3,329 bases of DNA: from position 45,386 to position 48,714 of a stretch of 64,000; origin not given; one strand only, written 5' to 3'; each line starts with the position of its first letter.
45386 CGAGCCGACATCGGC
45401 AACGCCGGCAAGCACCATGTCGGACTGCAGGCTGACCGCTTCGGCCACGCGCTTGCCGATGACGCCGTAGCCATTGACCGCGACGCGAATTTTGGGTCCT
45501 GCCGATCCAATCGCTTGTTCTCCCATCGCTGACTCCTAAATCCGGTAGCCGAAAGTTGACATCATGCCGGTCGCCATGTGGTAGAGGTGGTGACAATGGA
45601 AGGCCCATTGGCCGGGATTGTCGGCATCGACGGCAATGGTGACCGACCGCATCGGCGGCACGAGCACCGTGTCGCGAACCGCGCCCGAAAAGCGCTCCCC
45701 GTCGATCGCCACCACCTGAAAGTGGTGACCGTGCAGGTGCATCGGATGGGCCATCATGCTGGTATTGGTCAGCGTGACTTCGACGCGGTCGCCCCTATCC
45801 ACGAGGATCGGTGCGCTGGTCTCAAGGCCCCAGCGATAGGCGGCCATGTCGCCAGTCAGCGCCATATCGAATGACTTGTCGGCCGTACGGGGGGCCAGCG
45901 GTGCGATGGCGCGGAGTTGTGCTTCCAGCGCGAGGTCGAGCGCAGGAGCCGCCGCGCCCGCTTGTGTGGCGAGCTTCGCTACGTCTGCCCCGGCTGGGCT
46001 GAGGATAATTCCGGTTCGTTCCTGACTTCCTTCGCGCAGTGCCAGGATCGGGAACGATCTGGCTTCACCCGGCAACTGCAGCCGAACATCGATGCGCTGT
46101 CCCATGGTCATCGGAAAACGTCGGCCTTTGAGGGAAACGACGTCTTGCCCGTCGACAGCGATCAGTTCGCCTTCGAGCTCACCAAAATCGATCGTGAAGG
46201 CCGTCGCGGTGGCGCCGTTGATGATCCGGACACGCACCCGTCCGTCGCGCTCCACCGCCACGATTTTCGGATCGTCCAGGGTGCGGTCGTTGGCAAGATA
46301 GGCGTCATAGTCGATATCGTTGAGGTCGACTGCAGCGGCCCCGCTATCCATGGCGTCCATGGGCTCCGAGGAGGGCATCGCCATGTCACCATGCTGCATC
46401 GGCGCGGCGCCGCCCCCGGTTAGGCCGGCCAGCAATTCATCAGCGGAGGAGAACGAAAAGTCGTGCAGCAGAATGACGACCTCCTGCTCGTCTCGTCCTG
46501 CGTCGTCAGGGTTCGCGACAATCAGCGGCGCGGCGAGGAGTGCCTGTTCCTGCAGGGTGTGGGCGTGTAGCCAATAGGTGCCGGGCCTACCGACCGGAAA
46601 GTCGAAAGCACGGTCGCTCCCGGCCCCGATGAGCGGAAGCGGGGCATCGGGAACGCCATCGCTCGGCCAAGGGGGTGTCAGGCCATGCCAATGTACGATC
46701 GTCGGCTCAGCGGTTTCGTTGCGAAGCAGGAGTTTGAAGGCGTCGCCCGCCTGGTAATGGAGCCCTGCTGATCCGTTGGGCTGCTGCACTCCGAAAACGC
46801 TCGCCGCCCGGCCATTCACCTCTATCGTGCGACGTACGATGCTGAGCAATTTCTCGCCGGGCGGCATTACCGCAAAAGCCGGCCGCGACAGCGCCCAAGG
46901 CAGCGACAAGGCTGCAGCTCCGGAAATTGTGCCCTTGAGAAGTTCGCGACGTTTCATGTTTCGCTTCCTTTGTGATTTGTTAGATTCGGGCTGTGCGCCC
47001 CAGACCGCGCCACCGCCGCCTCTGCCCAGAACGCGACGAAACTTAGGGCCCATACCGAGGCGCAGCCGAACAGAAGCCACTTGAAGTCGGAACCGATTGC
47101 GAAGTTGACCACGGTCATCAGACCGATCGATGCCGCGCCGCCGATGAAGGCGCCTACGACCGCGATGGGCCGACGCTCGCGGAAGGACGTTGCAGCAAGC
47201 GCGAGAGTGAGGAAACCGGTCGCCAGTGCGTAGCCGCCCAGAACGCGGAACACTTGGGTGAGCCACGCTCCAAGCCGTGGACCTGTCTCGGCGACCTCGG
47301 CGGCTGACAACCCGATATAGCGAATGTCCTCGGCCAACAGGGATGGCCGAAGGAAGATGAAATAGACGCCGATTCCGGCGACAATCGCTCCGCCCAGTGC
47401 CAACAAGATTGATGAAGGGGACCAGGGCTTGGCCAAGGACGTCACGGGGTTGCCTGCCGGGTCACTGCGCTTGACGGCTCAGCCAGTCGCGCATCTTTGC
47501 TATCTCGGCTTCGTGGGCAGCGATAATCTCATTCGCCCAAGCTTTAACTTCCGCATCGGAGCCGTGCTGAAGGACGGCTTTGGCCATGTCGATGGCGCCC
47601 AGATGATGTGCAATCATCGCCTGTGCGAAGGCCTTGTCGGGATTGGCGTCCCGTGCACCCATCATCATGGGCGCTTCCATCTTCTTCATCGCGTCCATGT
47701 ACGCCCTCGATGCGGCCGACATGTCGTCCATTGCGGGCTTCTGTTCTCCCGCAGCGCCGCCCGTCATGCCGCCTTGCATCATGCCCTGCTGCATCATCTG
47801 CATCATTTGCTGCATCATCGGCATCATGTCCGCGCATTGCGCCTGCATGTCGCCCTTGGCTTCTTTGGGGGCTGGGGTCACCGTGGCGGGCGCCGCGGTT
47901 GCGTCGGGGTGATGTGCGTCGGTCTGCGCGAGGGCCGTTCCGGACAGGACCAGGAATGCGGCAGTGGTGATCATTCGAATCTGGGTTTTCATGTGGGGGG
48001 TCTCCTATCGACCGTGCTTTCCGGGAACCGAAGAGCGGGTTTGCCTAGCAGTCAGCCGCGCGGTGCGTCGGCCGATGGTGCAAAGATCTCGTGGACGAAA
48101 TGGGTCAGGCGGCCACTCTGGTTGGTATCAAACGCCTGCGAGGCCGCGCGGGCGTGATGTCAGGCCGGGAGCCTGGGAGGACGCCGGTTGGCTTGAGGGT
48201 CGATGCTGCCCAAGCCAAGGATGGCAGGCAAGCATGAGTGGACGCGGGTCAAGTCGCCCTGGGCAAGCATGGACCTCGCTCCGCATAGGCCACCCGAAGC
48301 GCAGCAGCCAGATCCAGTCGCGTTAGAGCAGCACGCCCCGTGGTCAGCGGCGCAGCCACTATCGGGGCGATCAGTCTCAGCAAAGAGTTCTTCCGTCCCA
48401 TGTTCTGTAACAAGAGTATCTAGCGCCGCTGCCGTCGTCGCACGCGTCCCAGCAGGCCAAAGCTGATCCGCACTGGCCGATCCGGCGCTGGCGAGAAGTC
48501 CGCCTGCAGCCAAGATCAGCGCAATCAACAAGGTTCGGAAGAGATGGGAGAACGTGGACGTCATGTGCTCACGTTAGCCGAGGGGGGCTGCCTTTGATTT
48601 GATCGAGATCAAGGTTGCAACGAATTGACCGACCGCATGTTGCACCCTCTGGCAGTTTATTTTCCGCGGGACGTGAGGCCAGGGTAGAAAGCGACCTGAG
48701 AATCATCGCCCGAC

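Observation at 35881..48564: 12.7-kb co-directional gene chain linking copper detoxification to an archaeal-type GAPDH and the arginine deiminase pathway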

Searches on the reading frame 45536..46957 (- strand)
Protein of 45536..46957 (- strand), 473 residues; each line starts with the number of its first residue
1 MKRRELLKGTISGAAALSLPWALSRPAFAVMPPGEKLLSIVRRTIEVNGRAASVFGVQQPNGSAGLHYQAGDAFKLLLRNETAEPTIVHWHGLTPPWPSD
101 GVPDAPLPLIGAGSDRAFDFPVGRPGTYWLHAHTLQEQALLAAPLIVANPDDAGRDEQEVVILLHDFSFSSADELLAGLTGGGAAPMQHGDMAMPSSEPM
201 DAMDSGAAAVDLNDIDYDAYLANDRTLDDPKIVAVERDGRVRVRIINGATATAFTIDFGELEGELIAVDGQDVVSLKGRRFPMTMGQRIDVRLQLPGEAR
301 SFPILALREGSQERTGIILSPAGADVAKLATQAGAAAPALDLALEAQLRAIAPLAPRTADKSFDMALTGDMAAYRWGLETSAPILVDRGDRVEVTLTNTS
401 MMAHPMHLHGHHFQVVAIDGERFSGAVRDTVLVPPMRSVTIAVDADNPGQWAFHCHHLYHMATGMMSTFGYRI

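Call 4: search_protein_families(library=pfam, proteins=[window:45536-46957:-])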
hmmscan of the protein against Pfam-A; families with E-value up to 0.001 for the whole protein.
window:45536-46957:- (473 aa): 3 families
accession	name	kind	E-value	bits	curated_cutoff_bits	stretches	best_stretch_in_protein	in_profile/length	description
PF07731.20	Cu-oxidase_2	-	4.9e-33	114.2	20.4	1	377-469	29-131/137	Multicopper oxidase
PF07732.21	Cu-oxidase_3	-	4.7e-20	72.3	21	1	48-150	10-117/119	Multicopper oxidase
PF00394.28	Cu-oxidase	-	4e-16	59.9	21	2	218-310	37-138/157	Multicopper oxidase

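Call 6: search_protein_families(library=ncbifam, proteins=[window:45536-46957:-])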
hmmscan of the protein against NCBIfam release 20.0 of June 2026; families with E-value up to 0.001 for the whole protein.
window:45536-46957:- (473 aa): 6 families
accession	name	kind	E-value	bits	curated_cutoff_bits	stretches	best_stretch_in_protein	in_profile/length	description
TIGR01480.1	copper_res_A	subfamily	6.4e-59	199.9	478.95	3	352-467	470-588/593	copper resistance system multicopper oxidase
TIGR03388.1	ascorbase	equivalog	4.2e-21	75.2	614.8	2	395-469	430-522/542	L-ascorbate oxidase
NF008205.1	PRK10965.1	equivalog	3.9e-19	68.8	525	2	384-469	434-526/529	multicopper oxidase CueO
TIGR03389.1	laccase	equivalog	3.7e-17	62.3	558.9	2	386-469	419-517/539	laccase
TIGR03390.1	ascorbOXfungal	equivalog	1.1e-11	44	445.35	1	84-294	60-262/538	L-ascorbate oxidase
TIGR02376.1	Cu_nitrite_red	equivalog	3e-06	26.8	296.3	1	384-466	61-139/326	copper-containing nitrite reductase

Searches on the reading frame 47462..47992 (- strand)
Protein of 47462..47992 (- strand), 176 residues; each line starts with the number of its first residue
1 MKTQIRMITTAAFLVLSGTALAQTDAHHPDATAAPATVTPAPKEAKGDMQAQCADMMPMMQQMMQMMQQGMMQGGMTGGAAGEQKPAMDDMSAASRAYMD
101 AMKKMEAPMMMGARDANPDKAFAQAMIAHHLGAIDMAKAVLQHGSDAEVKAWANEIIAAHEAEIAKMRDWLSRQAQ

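Call 4: search_protein_families(library=pfam, proteins=[window:47462-47992:-])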
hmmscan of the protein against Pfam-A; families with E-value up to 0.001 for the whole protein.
window:47462-47992:- (176 aa): 2 families
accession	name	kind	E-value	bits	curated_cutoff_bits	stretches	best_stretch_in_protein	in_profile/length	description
PF03713.19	DUF305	-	7.1e-14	52.6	27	1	49-171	31-151/151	Domain of unknown function (DUF305)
PF13628.12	DUF4142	-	1.9e-05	25.4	27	1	97-162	65-130/138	Domain of unknown function (DUF4142)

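Call 6: search_protein_families(library=ncbifam, proteins=[window:47462-47992:-])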
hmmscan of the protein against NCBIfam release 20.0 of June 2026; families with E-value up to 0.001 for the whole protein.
window:47462-47992:- (176 aa): 1 family
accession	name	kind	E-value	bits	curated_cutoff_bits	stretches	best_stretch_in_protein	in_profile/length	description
NF049983.1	CopM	equivalog_domain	1.6e-25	88.9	90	1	98-171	1-73/73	CopM family metallochaperone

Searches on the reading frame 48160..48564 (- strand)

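Call 4: search_protein_families(library=pfam, proteins=[window:48160-48564:-])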
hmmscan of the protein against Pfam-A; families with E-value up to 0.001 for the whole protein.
window:48160-48564:- (134 aa): 0 families

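Call 6: search_protein_families(library=ncbifam, proteins=[window:48160-48564:-])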
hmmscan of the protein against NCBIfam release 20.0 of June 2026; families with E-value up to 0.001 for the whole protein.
window:48160-48564:- (134 aa): 1 family
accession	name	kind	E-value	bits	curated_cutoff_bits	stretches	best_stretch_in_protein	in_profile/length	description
NF033807.0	CopL_fam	subfamily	0.00042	21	40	1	8-130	2-127/129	CopL family metal-binding regulatory protein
